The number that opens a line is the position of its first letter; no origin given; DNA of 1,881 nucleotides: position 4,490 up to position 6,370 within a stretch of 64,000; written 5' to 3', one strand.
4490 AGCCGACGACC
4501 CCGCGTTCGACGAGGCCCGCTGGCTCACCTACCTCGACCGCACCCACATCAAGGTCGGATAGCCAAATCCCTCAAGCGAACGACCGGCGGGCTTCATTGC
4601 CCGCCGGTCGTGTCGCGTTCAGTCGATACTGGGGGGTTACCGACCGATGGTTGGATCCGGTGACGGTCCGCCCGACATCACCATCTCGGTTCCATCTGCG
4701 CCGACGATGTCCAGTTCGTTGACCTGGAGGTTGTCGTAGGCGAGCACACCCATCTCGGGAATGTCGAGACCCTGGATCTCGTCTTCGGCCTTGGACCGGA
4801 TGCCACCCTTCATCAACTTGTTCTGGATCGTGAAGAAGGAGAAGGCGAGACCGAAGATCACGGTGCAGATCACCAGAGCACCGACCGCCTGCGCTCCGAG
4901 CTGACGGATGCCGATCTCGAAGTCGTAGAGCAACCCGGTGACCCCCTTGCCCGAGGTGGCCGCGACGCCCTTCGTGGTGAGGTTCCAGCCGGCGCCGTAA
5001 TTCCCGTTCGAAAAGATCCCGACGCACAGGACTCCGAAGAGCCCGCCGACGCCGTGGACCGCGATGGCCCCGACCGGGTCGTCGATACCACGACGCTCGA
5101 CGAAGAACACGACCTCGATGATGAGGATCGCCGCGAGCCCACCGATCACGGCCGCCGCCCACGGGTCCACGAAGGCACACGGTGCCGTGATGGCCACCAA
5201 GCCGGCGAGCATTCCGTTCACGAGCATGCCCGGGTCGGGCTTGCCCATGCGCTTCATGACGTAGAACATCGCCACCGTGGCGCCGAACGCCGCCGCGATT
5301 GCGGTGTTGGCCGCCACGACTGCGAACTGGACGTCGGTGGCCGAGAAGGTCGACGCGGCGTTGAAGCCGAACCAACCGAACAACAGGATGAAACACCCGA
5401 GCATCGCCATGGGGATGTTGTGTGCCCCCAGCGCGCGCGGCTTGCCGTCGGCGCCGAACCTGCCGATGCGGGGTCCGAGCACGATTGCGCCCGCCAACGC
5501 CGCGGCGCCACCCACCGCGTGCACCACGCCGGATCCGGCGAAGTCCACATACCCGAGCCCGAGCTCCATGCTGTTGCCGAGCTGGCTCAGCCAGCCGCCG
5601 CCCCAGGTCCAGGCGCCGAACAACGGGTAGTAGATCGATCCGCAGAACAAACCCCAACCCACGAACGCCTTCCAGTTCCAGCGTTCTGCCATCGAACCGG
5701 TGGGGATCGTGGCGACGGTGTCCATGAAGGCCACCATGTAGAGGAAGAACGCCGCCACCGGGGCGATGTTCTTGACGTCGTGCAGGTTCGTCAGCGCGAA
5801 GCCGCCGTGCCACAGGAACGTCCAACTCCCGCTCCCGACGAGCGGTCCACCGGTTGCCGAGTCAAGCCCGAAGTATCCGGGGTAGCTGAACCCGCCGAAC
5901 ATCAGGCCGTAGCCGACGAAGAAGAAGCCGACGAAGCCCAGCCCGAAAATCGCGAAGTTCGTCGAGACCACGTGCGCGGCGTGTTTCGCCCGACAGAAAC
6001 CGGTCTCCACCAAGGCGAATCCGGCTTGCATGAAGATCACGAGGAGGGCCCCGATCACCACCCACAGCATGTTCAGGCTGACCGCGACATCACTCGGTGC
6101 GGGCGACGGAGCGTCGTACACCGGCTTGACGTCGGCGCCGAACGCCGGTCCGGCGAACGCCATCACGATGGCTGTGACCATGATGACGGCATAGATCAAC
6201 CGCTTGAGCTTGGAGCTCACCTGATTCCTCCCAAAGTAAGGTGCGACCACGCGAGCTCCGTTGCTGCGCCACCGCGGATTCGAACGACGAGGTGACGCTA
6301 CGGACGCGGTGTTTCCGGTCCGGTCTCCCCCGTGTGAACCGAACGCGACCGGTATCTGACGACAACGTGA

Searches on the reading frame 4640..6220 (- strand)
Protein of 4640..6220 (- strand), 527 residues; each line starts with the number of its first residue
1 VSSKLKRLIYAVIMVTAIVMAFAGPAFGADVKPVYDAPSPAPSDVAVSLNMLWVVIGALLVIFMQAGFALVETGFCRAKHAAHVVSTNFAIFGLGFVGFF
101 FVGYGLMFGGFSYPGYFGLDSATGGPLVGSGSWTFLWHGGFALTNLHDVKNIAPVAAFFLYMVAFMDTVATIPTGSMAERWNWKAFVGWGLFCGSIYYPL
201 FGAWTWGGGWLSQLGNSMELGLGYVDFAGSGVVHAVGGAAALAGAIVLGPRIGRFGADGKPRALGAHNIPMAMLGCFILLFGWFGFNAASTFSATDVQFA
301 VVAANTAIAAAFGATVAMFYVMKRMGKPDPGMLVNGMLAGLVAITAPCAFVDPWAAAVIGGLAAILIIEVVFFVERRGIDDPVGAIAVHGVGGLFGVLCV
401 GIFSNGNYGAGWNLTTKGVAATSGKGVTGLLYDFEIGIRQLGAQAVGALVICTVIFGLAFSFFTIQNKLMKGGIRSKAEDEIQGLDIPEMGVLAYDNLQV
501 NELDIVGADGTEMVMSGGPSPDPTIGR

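Call 86: find_related_loci(query=window:4640-6220:-, collection=metagenome_contigs, flank=2500)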
Query window:4640-6220:- (527 aa) in metagenome_contigs; peptide patterns used: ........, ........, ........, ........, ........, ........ (x = any residue, [..] = any of these).
600 stretches matched a pattern (row limit reached: there are more); 550 encode a relative of the query (tblastn E <= 1e-3); the best 80 are kept; 80 distinct loci.
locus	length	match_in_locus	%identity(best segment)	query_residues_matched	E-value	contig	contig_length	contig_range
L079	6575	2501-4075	82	1-527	0e+0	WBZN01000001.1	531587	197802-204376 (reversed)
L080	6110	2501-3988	85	32-527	0e+0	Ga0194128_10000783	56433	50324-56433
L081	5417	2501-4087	72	4-527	0e+0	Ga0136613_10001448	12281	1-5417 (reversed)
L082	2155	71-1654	69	6-527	0e+0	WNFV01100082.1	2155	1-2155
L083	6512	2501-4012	73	28-524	0e+0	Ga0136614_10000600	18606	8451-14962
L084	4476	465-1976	73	28-524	0e+0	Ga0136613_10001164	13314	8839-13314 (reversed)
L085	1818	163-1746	69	1-527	0e+0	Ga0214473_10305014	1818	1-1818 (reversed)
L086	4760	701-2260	69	9-526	0e+0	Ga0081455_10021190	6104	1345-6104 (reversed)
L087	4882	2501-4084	69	4-527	0e+0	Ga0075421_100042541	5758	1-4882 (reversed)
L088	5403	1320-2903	69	4-527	0e+0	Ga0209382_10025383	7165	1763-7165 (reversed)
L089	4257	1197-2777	67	5-527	0e+0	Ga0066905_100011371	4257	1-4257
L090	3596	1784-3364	67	5-527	0e+0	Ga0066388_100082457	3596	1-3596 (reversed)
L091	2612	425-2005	66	5-527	0e+0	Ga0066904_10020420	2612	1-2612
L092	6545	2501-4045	70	13-527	0e+0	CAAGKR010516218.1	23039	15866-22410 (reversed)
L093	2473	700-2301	69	1-527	0e+0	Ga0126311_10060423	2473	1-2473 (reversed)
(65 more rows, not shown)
